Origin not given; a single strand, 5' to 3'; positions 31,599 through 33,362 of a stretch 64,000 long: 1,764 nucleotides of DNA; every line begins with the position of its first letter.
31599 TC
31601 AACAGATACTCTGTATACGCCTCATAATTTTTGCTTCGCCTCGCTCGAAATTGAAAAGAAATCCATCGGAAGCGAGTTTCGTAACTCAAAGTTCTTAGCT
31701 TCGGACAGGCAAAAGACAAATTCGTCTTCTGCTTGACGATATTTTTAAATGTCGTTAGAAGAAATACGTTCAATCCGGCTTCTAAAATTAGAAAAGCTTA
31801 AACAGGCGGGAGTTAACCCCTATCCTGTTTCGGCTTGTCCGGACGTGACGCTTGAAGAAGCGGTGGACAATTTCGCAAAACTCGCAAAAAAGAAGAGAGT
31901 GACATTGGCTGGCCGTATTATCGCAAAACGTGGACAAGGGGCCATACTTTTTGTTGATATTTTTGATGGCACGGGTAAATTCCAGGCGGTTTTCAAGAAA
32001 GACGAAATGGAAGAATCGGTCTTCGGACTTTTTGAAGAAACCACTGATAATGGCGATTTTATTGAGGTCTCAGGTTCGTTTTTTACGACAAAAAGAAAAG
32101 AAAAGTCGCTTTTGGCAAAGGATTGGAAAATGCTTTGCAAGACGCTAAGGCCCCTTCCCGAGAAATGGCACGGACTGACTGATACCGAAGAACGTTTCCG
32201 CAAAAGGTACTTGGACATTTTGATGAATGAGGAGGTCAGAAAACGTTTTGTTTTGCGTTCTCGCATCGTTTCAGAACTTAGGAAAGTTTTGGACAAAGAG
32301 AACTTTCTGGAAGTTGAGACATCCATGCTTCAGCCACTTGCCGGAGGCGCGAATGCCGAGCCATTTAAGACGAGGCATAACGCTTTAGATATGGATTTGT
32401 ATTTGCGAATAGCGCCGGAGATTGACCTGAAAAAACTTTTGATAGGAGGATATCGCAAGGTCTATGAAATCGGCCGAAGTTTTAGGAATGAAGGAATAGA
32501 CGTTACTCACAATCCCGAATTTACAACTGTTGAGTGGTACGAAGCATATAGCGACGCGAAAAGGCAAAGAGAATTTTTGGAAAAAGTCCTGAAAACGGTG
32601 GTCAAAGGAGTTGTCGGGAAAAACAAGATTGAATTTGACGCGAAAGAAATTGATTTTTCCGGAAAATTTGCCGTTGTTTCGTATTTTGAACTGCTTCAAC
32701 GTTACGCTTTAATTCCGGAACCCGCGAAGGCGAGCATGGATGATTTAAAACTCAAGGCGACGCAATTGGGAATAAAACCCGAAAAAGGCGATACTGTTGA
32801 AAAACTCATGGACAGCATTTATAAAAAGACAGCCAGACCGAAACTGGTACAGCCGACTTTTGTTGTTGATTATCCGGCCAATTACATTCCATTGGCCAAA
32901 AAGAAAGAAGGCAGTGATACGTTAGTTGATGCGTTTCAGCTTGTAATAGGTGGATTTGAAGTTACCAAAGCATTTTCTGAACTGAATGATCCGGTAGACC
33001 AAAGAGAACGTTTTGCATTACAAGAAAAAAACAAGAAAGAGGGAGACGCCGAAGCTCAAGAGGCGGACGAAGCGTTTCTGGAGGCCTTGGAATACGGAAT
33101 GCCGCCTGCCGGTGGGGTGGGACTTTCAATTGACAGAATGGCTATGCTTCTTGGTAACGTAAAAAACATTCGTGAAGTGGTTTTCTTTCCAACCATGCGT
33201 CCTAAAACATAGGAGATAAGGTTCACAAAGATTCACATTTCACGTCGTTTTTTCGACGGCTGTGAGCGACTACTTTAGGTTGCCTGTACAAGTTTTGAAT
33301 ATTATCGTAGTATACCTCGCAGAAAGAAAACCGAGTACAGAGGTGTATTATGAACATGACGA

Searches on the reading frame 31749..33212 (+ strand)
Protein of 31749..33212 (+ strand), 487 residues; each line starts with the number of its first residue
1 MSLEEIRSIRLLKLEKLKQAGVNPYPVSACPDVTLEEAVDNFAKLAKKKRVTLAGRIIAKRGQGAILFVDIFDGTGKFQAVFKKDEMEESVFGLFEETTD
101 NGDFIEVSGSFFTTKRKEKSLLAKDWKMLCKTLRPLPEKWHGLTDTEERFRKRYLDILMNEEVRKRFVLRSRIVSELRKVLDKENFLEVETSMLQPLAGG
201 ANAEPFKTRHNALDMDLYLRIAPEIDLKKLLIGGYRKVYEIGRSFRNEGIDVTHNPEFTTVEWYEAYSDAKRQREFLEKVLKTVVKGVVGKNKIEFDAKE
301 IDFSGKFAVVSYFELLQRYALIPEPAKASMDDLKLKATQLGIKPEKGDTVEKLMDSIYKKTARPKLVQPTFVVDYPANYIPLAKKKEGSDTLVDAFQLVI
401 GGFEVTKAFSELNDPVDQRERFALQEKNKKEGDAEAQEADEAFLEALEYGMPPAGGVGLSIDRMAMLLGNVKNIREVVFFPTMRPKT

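Call 46: find_homologous_proteins(query=window:31749-33212:+, max_evalue=1e-30)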
Query window:31749-33212:+ (487 aa): 8000 proteins with E <= 1e-30 among 8000 candidates; the best 120 are listed.
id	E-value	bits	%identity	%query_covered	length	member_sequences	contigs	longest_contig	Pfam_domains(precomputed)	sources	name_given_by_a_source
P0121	0.0e+0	1075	100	100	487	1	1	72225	PF01409.26,PF01336.32,PF00152.26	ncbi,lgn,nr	ncbi:MAG: lysine--tRNA ligase [bacterium]|nr:lysine--tRNA ligase [bacterium]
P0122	2.6e-239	813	74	100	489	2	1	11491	PF01409.26,PF01336.32,PF00152.26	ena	-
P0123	1.9e-229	780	70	100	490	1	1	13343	PF01409.26,PF01336.32,PF00152.26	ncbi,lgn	-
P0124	9.3e-229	778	69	100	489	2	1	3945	PF01409.26,PF01336.32,PF00152.26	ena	-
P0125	1.3e-227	774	69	100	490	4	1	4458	PF01409.26,PF01336.32,PF00152.26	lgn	-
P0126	5.8e-227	772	69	100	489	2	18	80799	PF01336.32,PF00152.26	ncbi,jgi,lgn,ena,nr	ncbi:MAG TPA: lysine--tRNA ligase [Candidatus Taylorbacteria bacterium]|nr:MAG: Lysine-tRNA ligase [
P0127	4.1e-226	769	69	100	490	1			PF01336.32,PF00152.26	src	-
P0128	2.9e-225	766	69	100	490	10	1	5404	PF01409.26,PF01336.32,PF00152.26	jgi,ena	-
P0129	6.3e-225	765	70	100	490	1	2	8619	PF01409.26,PF01336.32,PF00152.26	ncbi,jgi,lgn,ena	-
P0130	8.9e-224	761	68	100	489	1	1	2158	PF01409.26,PF01336.32,PF00152.26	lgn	-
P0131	1.5e-221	754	69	100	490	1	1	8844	PF01409.26,PF01336.32,PF00152.26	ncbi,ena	-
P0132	2.5e-220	750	69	100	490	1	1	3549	PF01409.26,PF01336.32,PF00152.26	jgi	jgi:lysyl-tRNA synthetase class 2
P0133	1.0e-219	748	69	99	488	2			PF01409.26,PF01336.32,PF00152.26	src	-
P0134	8.4e-219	745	68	100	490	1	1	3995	PF01409.26,PF01336.32,PF00152.26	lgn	-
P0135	1.7e-216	737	67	100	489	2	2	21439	PF01409.26,PF01336.32,PF00152.26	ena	-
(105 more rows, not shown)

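Call 47: find_encoding_contigs(protein=P0121, flank=10000, max_places=6)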
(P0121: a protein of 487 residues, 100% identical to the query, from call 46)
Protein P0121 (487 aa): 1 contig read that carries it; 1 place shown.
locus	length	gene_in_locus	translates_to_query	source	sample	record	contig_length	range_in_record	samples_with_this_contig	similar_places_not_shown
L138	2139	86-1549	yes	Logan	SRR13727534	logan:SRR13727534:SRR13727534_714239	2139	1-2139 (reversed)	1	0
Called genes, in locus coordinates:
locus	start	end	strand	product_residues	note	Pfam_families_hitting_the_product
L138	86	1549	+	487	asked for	PF01336:tRNA_anti-codon, PF00152:tRNA-synt_2, PF01409:tRNA-synt_2d (faint)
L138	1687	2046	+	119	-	-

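Call 48: find_encoding_contigs(protein=P0122, flank=10000, max_places=3)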
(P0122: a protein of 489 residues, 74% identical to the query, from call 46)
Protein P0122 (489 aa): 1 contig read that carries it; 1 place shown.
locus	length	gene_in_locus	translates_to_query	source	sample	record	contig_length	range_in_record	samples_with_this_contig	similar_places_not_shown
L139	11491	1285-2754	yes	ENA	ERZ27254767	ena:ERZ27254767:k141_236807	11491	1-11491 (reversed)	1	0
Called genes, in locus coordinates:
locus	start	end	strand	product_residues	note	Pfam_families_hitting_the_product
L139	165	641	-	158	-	PF00710:Asparaginase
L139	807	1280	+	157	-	PF03449:GreA_GreB_N, PF01272:GreA_GreB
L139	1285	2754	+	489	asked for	PF01336:tRNA_anti-codon, PF00152:tRNA-synt_2, PF01409:tRNA-synt_2d (faint)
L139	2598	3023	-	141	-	-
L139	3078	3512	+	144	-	PF02381:MraZ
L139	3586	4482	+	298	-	PF01795:Methyltransf_5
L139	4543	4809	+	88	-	-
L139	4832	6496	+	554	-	PF03717:PBP_dimer, PF00905:Transpeptidase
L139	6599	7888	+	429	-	PF08245:Mur_ligase_M, PF02875:Mur_ligase_C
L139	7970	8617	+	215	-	-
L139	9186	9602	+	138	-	-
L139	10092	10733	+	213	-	PF02245:Pur_DNA_glyco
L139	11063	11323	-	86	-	-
